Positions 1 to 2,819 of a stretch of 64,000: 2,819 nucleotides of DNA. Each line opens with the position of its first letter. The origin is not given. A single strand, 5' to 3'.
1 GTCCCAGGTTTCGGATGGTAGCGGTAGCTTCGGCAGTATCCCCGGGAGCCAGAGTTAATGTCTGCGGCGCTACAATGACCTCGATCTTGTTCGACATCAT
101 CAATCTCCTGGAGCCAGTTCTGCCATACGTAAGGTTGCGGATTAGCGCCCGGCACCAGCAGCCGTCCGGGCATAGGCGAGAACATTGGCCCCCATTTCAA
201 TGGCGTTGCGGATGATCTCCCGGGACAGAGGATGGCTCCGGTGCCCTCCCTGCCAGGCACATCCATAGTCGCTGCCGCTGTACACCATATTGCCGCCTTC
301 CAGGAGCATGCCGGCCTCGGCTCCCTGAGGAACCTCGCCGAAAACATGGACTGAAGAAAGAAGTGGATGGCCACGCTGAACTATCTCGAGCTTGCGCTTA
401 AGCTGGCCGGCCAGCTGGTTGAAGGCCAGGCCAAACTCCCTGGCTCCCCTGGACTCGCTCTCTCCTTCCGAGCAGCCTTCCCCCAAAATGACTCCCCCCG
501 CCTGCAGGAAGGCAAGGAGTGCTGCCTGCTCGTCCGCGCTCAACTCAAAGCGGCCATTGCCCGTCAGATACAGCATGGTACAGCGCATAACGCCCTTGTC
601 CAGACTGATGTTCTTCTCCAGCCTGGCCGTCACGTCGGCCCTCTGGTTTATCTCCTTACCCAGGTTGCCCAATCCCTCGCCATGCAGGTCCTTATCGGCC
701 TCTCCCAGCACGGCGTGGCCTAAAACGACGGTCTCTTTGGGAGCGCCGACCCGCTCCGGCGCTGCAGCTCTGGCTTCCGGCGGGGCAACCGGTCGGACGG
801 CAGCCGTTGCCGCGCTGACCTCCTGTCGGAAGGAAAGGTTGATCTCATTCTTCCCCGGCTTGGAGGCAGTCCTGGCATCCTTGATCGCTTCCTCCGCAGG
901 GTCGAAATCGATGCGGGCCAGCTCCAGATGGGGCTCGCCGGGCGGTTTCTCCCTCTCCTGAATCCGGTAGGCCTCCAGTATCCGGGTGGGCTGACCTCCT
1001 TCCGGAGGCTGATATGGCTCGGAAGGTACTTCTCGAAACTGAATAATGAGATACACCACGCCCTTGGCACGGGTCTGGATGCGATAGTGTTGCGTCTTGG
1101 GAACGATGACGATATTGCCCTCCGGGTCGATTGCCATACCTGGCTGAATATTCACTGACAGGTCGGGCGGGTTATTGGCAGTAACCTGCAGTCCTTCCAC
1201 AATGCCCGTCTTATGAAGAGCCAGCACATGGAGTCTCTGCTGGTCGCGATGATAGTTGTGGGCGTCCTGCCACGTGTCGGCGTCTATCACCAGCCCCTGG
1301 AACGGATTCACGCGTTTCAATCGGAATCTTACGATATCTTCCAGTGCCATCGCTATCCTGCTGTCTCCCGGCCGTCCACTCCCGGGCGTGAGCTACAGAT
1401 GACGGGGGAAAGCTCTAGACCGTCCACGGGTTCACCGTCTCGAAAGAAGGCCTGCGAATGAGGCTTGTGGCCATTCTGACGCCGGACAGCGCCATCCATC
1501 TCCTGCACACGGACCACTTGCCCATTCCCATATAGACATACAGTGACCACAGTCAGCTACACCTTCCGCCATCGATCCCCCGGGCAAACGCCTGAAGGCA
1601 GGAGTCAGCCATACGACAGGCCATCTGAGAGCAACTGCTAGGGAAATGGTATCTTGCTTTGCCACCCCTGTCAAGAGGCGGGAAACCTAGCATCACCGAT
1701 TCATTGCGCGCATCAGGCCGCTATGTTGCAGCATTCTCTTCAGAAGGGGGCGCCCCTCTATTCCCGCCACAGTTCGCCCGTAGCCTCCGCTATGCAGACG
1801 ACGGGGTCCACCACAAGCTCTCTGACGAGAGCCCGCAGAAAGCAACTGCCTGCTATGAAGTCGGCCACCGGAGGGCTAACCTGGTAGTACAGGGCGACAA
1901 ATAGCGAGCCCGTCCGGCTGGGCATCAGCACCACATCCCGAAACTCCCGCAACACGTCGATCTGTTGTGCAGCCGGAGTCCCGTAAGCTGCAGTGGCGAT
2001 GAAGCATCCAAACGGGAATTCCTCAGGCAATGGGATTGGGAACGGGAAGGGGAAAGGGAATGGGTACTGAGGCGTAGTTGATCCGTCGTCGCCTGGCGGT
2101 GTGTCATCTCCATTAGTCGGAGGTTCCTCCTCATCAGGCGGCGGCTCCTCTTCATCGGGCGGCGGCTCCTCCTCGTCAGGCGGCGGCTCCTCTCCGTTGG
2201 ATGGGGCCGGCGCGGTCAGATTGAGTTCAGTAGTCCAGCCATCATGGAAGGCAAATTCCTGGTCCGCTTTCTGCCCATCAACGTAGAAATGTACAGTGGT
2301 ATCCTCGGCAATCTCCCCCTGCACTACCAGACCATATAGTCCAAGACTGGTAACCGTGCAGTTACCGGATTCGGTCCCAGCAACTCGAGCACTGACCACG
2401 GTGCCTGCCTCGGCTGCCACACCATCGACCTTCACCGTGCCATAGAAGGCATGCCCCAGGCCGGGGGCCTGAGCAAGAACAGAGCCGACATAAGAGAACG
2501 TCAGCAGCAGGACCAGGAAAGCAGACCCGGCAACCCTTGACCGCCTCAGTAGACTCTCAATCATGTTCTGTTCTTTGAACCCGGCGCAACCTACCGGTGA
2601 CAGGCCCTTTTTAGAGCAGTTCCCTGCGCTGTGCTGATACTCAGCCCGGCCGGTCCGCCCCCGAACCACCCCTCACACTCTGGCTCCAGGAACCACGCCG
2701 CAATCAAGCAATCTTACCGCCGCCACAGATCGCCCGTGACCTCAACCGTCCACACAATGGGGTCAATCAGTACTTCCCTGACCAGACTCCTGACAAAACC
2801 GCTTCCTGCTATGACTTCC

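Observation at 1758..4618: Two adjacent secreted paralogs sharing an unclassified Cys-motif C-terminal domain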

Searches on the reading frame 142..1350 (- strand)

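Call 3: search_protein_families(library=ncbifam, proteins=[window:142-1350:-], max_evalue=0.01)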
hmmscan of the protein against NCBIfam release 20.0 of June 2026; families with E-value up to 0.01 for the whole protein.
window:142-1350:- (402 aa): 1 family
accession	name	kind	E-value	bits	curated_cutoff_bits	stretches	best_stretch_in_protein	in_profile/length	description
NF053767.1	CIS13_fam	equivalog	1.9e-16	60.3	370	1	17-162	10-163/392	CIS13 family contractile injection system protein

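Call 4: search_protein_families(library=pfam, proteins=[window:142-1350:-], max_evalue=0.01)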
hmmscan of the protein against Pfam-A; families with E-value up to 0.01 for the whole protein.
window:142-1350:- (402 aa): 1 family
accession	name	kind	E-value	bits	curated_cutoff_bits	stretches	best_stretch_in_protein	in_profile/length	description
PF13709.12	DUF4159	-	2.3e-14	53.9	25.9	1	224-394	17-201/202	Domain of unknown function (DUF4159)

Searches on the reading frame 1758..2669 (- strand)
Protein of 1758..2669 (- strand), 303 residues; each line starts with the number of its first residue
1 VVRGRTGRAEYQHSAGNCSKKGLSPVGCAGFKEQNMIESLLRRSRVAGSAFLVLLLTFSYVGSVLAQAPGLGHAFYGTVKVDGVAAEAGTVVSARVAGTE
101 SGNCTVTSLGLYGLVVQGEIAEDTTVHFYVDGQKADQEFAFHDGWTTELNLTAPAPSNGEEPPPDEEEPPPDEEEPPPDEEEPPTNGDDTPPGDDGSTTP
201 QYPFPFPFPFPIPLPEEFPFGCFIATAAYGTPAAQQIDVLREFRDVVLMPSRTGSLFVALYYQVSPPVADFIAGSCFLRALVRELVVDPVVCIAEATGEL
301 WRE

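Call 3: search_protein_families(library=ncbifam, proteins=[window:1758-2669:-], max_evalue=0.01)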
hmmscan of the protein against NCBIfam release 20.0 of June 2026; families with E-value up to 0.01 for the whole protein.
window:1758-2669:- (303 aa): 1 family
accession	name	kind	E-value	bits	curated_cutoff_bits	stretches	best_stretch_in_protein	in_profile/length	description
NF041770.1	CFI_box_CTERM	domain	8.3e-25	86.4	40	1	222-288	1-67/69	CFI-box-CTERM domain-containing protein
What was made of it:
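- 1761..2006 (-): A CFI-box-CTERM domain, residues 187-268. The stop codon is at 1758-1760. NF041770 scores 86.4 bits against a cutoff of 40 (call 3).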

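Call 4: search_protein_families(library=pfam, proteins=[window:1758-2669:-], max_evalue=0.01)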
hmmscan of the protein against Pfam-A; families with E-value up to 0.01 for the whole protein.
window:1758-2669:- (303 aa): 0 families

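Call 33: find_homologous_proteins(query=window:1761-2564:-, max_evalue=0.001)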
Query window:1761-2564:- (268 aa): 2245 proteins with E <= 0.001 among 6939 candidates; the best 120 are listed.
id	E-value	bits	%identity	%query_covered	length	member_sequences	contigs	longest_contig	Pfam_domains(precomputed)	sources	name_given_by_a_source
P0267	1.4e-176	603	100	100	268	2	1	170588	-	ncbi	ncbi:MAG: CFI-box-CTERM domain-containing protein [Dehalococcoidia bacterium]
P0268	1.5e-141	488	83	100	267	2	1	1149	-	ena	-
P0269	1.2e-91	325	58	100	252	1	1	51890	PF05887.17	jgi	jgi:hypothetical protein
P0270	2.2e-91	324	53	100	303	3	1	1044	PF18998.7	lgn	-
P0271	1.0e-89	318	62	47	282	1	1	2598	PF05887.17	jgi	jgi:hypothetical protein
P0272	1.8e-88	314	51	100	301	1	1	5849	PF18998.7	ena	-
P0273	1.7e-82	295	51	100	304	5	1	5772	PF18998.7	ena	-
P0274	1.2e-78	282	50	100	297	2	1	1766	PF18998.7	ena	-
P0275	2.4e-77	278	48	100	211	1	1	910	-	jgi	jgi:hypothetical protein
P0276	4.6e-77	277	60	45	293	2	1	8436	PF18998.7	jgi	-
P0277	3.7e-76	274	50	90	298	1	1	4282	PF18998.7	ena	-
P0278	4.6e-76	274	51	100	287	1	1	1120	PF18998.7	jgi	jgi:hypothetical protein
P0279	7.7e-76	273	52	100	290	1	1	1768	PF18998.7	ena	-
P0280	2.2e-75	271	49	90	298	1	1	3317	PF18998.7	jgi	-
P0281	4.4e-75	270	57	45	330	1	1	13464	PF18998.7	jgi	-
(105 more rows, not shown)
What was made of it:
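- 1758..2564 (-): Gene A. 268-aa exported protein consisting of a signal peptide, N-domain, acidic linker and CFI-box; the mechanical ORF starts at GTG 2669. A 100% identical 268-aa NCBI protein is named 'CFI-box-CTERM domain-containing protein [Dehalococcoidia bacterium]' (call 33).
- Closest known: CFI-box-CTERM domain. Same: NCBI already names the identical protein this way (call 33).
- A protein 100% identical to A already carries the name in NCBI (call 33).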

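Call 47: predict_structure(alignment_id=A2)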
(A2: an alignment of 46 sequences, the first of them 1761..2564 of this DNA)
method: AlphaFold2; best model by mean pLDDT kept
length: 268 residues; sequences in the alignment: 46
mean_pLDDT: 76.5   pTM: 0.45
mean pLDDT of the five models: 76.5, 75.1, 74.0, 73.9, 72.5
residues with pLDDT >= 90: 98; 70-90: 80; 50-70: 49; < 50: 41
segments of 3 or more residues with pLDDT < 50: 25-33, 150-152, 158-180
pLDDT, mean of each block of 10 residues (from residue 1): 60 71 49 69 96 96 94 90 92 97 92 94 62 53 52 49 42 42 67 84 91 86 85 86 87 91 91
secondary structure, 60 per line:
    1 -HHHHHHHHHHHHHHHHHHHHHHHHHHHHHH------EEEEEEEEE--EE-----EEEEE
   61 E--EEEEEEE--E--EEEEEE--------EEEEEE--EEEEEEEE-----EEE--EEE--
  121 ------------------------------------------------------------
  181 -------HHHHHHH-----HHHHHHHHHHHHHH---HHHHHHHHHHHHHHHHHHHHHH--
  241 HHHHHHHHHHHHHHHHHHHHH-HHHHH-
elements in order: H2-31 E38-46 E56-61 E64-70 E76-81 E90-95 E98-105 E111-113 E116-118 H188-194 H200-213 H217-238 H241-261 H263-267
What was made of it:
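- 2211..2465 (-): A N-terminal beta-sandwich domain, residues 34-118. AlphaFold strands at residues 38-118 with pLDDT above 90 (call 47).
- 2007..2210 (-): A disordered acidic, proline-rich linker (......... repeated) ending in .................. pLDDT below 50 for residues 158-180 (call 47).
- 1761..2006 (-): Helices at 188-194, 200-213, 217-238 and 241-267 (call 47).
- The same helices appear in the full-length A model (call 47).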

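Call 50: fold_search(model_id=the predicted structure, library=pdb)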
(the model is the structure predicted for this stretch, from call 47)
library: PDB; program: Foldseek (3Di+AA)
matches with E <= 10: 1369; with E <= 0.001: 5
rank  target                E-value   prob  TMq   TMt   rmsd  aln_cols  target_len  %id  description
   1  2xhn_A                4.5e-04  1.00  0.24  0.14   4.1        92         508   14  Rhamnogalacturonan lyase from Aspergillus aculeatus K150A active site mutant (released 2010-09-29)
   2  4v4c_B                5.4e-04  1.00  0.23  0.23   3.8        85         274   15  Crystal Structure of Pyrogallol-Phloroglucinol Transhydroxylase from Pelobacter acidigallici (released 2014-07-09)
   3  1nkg                  5.4e-04  1.00  0.24  0.14   4.1        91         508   14  Rhamnogalacturonan lyase from Aspergillus aculeatus (released 2004-05-25)
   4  3njx                  8.3e-04  1.00  0.24  0.14   4.2        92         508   14  Rhamnogalacturonan Lyase from Aspergillus aculeatus mutant H210A (released 2010-10-06)
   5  3l48_B                9.3e-04  1.00  0.20  0.49   4.8        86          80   20  Crystal structure of the C-terminal domain of the PapC usher (released 2010-03-02)
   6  3l48_A                1.0e-03  1.00  0.21  0.53   4.5        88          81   23  Crystal structure of the C-terminal domain of the PapC usher (released 2010-03-02)
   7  3l48_C                1.0e-03  1.00  0.18  0.41   5.7        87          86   18  Crystal structure of the C-terminal domain of the PapC usher (released 2010-03-02)
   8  6fb3_A                2.3e-03  0.99  0.20  0.04   6.1        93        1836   22  Teneurin 2 Partial Extracellular Domain (released 2018-03-28)
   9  3e8v                  2.7e-03  1.00  0.22  0.60   3.6        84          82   17  Crystal structure of a possible transglutaminase-family protein proteolytic fragment from Bacteroides fragilis (released 2008-09-02)
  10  3l48_E                2.9e-03  0.99  0.19  0.45   5.1        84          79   18  Crystal structure of the C-terminal domain of the PapC usher (released 2010-03-02)
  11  2nsm                  6.0e-03  1.00  0.21  0.15   4.9        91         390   13  Crystal structure of the human carboxypeptidase N (Kininase I) catalytic domain (released 2007-04-24)
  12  3is1                  6.8e-03  1.00  0.22  0.15   4.9        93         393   16  Crystal structure of functional region of UafA from Staphylococcus saprophyticus in C2 form at 2.45 angstrom resolution (released 2010-09-08)
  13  3is0                  8.1e-03  1.00  0.22  0.16   5.0        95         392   18  Crystal structure of functional region of UafA from Staphylococcus saprophyticus in the presence of cholesterol (released 2010-09-08)
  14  3mn8_D                8.6e-03  0.99  0.20  0.15   4.7        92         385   14  Structure of Drosophila melanogaster carboxypeptidase D isoform 1B short (released 2010-07-28)
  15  2xic_A                8.6e-03  0.44  0.15  0.11   9.0       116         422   15  Pilus-presented adhesin, Spy0125 (Cpa), P212121 form (ESRF data) (released 2010-08-04)
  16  3mn8_A                9.1e-03  1.00  0.22  0.16   4.2        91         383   14  Structure of Drosophila melanogaster carboxypeptidase D isoform 1B short (released 2010-07-28)
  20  3mn8_C                1.4e-02  0.97  0.20  0.15   4.7        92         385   14  Structure of Drosophila melanogaster carboxypeptidase D isoform 1B short (released 2010-07-28)
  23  8qox_B                1.7e-02  0.99  0.22  0.14   4.9        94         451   17  Two-component assembly of SlaA and SlaB S-layer proteins of Sulfolobus acidocaldarius (released 2024-02-21)
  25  3mn8_B                2.0e-02  0.99  0.22  0.16   4.2        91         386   14  Structure of Drosophila melanogaster carboxypeptidase D isoform 1B short (released 2010-07-28)
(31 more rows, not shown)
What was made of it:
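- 2211..2465 (-): Foldseek matches 2xhn, 3mn8, 3l48 and 8qox at E 5e-4 to 2e-2 (call 50).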

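Call 75: find_encoding_contigs(protein=P0267, flank=10000, max_places=3)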
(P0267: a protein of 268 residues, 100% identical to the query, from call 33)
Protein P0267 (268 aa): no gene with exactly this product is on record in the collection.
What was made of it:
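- Tried and rejected: find_encoding_contigs for the A protein found no record (call 75).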

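Call 82: search_protein_families(library=padloc, proteins=[window:1761-2564:-], max_evalue=0.01)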
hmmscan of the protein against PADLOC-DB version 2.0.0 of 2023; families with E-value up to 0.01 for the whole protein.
window:1761-2564:- (268 aa): 0 families
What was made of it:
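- Tried and rejected: PADLOC has no model covering the CFI-box (call 82).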
